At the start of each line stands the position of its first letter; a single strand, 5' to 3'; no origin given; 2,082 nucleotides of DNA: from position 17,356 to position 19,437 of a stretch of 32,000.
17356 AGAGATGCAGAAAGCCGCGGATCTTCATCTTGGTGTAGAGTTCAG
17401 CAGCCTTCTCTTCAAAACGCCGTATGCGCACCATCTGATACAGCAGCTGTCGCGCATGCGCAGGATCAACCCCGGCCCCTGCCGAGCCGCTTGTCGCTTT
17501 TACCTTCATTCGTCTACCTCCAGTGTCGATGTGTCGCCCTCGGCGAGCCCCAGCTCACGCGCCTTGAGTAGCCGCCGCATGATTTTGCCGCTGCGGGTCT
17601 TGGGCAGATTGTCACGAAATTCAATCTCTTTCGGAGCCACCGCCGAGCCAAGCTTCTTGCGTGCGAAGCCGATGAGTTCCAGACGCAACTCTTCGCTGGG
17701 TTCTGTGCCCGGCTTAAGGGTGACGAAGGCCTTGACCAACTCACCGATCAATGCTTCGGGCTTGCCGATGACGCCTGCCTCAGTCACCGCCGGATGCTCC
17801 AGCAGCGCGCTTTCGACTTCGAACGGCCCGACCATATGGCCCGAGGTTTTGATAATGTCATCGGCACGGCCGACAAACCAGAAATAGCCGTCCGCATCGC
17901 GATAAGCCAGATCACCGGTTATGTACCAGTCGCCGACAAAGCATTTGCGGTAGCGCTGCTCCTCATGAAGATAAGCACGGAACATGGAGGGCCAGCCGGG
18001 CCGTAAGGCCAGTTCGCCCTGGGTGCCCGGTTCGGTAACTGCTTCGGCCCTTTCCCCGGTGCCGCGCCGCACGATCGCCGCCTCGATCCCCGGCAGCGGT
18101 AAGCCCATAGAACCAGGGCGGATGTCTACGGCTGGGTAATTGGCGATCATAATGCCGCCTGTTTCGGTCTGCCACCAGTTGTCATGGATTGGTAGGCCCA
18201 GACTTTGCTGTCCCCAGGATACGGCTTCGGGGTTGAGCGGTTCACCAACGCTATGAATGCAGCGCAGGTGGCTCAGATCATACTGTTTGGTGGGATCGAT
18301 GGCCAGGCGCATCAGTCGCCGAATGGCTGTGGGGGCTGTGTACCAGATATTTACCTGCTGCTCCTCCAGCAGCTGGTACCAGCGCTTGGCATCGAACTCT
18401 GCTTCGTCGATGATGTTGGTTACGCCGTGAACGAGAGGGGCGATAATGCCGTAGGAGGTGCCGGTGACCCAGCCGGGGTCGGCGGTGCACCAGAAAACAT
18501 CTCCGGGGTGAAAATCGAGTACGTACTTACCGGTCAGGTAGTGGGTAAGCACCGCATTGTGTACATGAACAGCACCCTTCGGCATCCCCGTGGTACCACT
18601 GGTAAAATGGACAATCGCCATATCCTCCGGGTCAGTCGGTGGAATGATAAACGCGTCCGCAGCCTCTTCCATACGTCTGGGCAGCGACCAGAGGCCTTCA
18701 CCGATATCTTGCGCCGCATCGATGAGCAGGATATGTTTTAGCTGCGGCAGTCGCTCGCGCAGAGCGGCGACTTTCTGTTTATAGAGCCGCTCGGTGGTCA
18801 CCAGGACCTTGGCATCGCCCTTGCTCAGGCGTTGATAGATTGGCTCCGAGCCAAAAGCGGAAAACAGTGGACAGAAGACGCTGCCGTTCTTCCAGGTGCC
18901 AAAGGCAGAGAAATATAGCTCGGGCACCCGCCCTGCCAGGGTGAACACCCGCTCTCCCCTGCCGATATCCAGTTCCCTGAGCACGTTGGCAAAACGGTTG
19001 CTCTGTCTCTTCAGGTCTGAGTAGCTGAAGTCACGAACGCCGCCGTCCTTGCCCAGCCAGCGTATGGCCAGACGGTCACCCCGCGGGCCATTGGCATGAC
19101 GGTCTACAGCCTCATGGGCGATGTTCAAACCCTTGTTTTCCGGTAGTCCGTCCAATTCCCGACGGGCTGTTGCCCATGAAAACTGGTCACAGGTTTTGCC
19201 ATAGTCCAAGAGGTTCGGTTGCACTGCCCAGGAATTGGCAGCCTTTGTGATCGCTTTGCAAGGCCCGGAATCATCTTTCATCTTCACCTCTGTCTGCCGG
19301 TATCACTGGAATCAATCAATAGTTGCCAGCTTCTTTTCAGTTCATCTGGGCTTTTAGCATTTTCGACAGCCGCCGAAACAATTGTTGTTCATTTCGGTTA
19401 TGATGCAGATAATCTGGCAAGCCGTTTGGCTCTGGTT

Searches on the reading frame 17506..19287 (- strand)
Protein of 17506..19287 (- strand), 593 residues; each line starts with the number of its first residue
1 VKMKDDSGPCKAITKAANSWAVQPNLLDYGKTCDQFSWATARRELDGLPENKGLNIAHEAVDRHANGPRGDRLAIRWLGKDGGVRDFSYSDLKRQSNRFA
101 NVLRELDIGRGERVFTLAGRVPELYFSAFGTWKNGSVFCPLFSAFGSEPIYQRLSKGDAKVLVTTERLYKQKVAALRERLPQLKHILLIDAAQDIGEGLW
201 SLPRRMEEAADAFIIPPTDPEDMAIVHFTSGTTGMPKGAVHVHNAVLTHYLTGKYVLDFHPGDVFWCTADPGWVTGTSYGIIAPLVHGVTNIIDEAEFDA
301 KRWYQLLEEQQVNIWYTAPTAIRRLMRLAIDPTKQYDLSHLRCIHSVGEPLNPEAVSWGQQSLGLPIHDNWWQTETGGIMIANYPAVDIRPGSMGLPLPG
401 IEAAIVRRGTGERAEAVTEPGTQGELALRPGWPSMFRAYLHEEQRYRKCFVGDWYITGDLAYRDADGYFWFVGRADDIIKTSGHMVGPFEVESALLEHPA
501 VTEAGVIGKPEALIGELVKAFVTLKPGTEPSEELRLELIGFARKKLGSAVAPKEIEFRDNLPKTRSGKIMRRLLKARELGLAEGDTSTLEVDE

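Call 5: search_protein_families(library=ncbifam, proteins=[window:17506-19287:-], max_evalue=0.001)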
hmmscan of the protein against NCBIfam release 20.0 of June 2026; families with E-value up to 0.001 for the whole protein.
window:17506-19287:- (593 aa): 104 families (the best 25 are shown)
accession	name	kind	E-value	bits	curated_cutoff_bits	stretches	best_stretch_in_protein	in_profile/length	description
NF003313.0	PRK04319.1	equivalog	7.4e-285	945.6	729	1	13-590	3-573/574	acetate--CoA ligase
NF001208.0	PRK00174.1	subfamily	5.8e-144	480.8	657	1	16-590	40-633/649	acetate--CoA ligase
TIGR02188.1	Ac_CoA_lig_AcsA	equivalog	2.9e-143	478.4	724.95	1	50-590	52-618/629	acetate--CoA ligase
NF047394.1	AcylCoAsynMbcS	equivalog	2e-111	373.2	850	1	54-579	12-521/525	acyl-CoA synthetase MbcS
NF007815.0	PRK10524.1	equivalog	2.8e-90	303.7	955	1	16-590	15-615/629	propionate--CoA ligase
NF004837.0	PRK06187.1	subfamily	1.4e-86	290.8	476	1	70-577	22-521/531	long-chain-fatty-acid--CoA ligase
TIGR02316.1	propion_prpE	equivalog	6.2e-79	266.3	827.4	1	15-590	13-614/628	propionate--CoA ligase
TIGR02262.1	benz_CoA_lig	subfamily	4.3e-73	246.8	375.25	1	54-575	3-506/508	benzoate-CoA ligase family protein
NF005714.0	PRK07529.1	subfamily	5.5e-72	243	632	1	84-578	61-576/640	acyl-CoA synthetase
NF006181.0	PRK08314.1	subfamily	5.8e-68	229.5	705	1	86-579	49-555/563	long-chain-fatty-acid--CoA ligase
NF006182.0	PRK08316.1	subfamily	9.6e-61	205.8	663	1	70-577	25-516/523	fatty acyl-CoA synthetase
NF004822.0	PRK06178.1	equivalog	6.7e-59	199.9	782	1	69-576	50-565/571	acyl-CoA synthetase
TIGR03208.1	cyc_hxne_CoA_lg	equivalog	1.9e-58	198.5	792.3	1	74-571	40-533/538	cyclohexanecarboxylate-CoA ligase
NF053567.1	HBDA_AROS1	equivalog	4.7e-56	190.2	1000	1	52-574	10-515/523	3-hydroxybenzoate--CoA ligase HbdA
NF005220.0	PRK06710.1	equivalog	1.5e-55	188.4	1116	2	209-578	193-553/563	long-chain-fatty-acid--CoA ligase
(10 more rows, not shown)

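Call 6: search_protein_families(library=pfam, proteins=[window:17506-19287:-], max_evalue=0.01)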
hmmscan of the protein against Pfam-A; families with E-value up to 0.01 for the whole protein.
window:17506-19287:- (593 aa): 2 families
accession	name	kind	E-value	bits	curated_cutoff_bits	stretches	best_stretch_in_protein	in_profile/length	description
PF00501.34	AMP-binding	-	3.2e-75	253.8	29.9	1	63-440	3-384/384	AMP-binding enzyme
PF13193.12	AMP-binding_C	-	6.7e-24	85.1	24.5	1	490-568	1-76/76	AMP-binding enzyme C-terminal domain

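Call 32: search_solved_structures(query=window:17506-19287:-, max_evalue=1e-30)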
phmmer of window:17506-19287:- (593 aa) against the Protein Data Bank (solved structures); distinct sequences matched with E-value up to 1e-30: 70 (the best 60 are shown).
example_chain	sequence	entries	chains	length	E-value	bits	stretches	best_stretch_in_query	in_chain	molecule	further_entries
9g79_B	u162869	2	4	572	9.5e-170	569.3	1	24-590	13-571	Acetyl-coenzyme A synthetase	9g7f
8rpk_A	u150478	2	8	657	7.4e-121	407.8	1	54-591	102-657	Acetate--CoA ligase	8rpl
2p2f_A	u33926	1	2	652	1.7e-109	370.3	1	50-588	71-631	Acetyl-coenzyme A synthetase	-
5jrh_A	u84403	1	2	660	1.8e-109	370.2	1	50-588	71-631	Acetyl-coenzyme A synthetase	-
2p2m_A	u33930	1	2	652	2e-109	370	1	50-588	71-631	Acetyl-coenzyme A synthetase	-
2p2b_A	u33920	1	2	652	6.4e-109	368.4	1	50-588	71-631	Acetyl-coenzyme A synthetase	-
2p2q_A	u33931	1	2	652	8.8e-109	367.9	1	50-588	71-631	Acetyl-coenzyme A synthetase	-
2p20_A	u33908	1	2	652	1.2e-108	367.5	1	50-588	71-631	Acetyl-coenzyme A synthetase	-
2p2j_A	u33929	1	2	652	1.2e-108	367.5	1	50-588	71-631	Acetyl-coenzyme A synthetase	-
1pg3_A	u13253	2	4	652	1.7e-108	367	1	50-588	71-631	acetyl-CoA synthetase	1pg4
7mmz_A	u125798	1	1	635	3.6e-102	346.1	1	54-575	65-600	Acetyl-coenzyme A synthetase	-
7kcp_A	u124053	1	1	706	2.4e-93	316.9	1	53-589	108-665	Acetyl-coenzyme A synthetase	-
7kdn_A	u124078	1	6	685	1.5e-92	314.4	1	54-589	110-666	Acetyl-coenzyme A synthetase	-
7kq6_A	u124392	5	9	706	2.4e-92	313.6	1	53-589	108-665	Acetyl-coenzyme A synthetase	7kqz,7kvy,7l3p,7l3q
8sf3_A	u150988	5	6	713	5.2e-92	312.5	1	212-589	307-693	Acetyl-coenzyme A synthetase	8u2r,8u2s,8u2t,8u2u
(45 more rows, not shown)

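Call 50: search_solved_structures(query=window:17506-19287:-, max_evalue=1e-100, show_alignments=3)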
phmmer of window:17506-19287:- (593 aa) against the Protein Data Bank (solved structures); distinct sequences matched with E-value up to 1e-100: 11.
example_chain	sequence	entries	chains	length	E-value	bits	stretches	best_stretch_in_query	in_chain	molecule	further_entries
9g79_B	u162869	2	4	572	9.5e-170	569.3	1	24-590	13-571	Acetyl-coenzyme A synthetase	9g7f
8rpk_A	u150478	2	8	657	7.4e-121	407.8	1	54-591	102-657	Acetate--CoA ligase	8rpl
2p2f_A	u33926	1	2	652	1.7e-109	370.3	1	50-588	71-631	Acetyl-coenzyme A synthetase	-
5jrh_A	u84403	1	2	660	1.8e-109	370.2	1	50-588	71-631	Acetyl-coenzyme A synthetase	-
2p2m_A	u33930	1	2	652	2e-109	370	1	50-588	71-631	Acetyl-coenzyme A synthetase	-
2p2b_A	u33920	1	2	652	6.4e-109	368.4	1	50-588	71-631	Acetyl-coenzyme A synthetase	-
2p2q_A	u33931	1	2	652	8.8e-109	367.9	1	50-588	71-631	Acetyl-coenzyme A synthetase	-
2p20_A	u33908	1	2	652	1.2e-108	367.5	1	50-588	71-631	Acetyl-coenzyme A synthetase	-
2p2j_A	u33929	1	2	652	1.2e-108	367.5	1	50-588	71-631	Acetyl-coenzyme A synthetase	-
1pg3_A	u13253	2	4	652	1.7e-108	367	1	50-588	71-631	acetyl-CoA synthetase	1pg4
7mmz_A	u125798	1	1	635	3.6e-102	346.1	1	54-575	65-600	Acetyl-coenzyme A synthetase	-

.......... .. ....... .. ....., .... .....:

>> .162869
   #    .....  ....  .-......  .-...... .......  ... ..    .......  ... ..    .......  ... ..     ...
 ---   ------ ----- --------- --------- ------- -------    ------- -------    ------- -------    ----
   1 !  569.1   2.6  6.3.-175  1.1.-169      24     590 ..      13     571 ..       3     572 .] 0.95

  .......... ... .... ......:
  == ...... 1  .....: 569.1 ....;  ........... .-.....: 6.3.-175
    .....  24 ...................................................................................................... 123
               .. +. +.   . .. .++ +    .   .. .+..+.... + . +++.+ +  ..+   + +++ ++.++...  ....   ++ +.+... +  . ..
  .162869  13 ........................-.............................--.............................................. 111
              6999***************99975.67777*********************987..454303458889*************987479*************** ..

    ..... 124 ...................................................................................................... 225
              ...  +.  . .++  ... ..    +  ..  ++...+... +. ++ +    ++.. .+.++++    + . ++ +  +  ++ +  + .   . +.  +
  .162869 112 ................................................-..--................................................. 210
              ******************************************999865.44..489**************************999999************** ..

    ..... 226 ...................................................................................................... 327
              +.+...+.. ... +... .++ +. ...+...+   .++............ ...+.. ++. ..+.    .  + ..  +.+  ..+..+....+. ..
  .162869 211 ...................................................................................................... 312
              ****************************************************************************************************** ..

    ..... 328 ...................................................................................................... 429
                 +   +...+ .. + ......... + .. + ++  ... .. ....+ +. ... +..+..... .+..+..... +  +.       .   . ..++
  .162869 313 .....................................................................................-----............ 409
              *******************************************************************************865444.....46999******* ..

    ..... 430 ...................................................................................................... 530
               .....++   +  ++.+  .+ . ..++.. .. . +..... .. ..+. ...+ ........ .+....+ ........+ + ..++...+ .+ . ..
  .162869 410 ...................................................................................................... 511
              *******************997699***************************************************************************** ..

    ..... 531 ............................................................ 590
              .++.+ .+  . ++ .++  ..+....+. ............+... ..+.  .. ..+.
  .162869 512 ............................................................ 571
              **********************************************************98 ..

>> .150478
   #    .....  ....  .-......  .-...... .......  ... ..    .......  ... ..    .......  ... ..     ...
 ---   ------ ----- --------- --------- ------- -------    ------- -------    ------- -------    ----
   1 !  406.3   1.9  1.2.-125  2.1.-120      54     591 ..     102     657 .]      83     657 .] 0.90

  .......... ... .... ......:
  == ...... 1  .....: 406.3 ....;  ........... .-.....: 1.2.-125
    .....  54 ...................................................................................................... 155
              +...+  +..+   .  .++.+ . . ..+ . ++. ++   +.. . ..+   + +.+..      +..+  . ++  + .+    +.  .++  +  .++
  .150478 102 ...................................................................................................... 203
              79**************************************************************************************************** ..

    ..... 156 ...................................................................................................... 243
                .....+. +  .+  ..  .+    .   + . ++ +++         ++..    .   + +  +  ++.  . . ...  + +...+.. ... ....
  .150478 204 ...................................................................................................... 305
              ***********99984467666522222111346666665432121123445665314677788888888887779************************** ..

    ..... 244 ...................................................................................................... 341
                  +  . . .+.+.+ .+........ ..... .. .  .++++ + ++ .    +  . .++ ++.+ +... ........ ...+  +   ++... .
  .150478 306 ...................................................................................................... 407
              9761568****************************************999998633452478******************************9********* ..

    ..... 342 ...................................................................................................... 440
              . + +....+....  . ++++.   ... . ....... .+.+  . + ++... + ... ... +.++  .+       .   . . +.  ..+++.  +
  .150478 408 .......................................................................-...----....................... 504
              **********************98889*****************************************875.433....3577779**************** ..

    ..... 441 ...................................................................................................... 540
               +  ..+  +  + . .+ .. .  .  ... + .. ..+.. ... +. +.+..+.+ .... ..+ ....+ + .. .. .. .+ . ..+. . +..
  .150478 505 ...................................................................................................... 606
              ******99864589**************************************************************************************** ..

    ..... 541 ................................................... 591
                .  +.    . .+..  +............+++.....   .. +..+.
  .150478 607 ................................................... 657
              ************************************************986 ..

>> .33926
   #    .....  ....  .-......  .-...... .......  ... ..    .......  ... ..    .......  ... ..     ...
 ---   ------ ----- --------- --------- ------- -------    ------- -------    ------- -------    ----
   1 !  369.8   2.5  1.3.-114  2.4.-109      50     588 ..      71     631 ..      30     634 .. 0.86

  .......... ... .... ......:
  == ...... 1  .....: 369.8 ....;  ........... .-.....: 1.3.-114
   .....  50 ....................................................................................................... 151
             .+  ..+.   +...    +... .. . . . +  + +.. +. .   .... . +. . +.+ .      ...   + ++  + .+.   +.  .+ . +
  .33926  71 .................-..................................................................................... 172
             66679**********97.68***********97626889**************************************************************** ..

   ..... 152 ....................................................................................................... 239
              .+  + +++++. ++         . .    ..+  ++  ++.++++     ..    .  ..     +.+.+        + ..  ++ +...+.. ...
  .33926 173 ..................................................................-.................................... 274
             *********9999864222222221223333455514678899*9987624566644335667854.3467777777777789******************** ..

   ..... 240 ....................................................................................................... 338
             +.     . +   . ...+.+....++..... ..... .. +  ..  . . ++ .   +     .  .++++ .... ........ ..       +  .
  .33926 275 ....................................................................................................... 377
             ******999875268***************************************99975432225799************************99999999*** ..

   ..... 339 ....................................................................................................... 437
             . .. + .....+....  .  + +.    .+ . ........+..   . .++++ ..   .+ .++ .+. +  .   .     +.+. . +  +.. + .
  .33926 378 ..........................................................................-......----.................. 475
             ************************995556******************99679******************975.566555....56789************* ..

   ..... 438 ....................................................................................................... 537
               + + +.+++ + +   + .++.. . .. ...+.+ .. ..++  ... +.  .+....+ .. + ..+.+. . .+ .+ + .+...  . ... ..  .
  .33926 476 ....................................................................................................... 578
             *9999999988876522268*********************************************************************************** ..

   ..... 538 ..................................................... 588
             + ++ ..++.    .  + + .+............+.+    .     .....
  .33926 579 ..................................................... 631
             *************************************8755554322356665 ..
